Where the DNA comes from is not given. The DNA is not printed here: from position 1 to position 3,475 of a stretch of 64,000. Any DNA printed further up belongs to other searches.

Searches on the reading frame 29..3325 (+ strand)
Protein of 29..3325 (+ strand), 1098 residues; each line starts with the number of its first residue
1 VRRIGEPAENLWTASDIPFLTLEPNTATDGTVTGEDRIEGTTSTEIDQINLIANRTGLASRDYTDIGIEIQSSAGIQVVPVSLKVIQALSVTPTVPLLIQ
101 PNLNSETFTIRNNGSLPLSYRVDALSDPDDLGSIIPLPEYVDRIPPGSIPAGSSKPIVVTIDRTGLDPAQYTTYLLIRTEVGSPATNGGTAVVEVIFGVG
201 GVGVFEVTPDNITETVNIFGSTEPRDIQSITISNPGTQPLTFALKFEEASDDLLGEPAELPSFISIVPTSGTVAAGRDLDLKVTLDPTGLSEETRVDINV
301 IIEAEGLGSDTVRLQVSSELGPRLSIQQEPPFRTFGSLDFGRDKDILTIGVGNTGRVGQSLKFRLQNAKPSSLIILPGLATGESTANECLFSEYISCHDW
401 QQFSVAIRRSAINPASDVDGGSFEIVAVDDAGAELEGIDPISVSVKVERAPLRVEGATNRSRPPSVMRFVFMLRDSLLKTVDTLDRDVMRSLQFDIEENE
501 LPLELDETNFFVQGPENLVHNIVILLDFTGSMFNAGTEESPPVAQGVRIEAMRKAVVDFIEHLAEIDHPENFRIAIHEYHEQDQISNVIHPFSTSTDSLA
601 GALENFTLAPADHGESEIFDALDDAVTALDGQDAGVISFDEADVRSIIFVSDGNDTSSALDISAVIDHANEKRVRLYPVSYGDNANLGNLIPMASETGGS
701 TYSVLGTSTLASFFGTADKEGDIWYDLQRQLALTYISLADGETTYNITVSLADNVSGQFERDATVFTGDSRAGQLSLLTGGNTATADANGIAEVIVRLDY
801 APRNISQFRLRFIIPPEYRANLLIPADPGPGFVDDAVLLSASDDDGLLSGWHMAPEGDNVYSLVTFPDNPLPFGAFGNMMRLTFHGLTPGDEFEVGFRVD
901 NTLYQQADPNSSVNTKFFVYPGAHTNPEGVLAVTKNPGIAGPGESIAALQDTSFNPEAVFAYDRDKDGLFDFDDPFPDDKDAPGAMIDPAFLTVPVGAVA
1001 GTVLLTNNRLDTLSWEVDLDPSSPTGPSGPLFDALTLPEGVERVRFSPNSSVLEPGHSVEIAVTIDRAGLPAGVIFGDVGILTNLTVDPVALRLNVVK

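Call 39: search_protein_families(library=pfam, proteins=[window:29-3325:+], max_evalue=0.001)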
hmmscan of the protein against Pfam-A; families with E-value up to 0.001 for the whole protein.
window:29-3325:+ (1098 aa): 3 families
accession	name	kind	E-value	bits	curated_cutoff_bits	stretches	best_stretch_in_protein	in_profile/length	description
PF22544.2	HYDIN_VesB_CFA65-like_Ig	-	3e-05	24.6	25.5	0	228-316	23-97/100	HYDIN/CFA65/VesB-like, Ig-like domain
PF24507.1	Ig_CFAP65_4th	-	0.00055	20.7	27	0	230-289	2-50/76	CFAP65, fourth Ig-like domain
PF06280.18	fn3_5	-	0.00076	20.6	27.6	0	1043-1067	56-80/112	Fn3-like domain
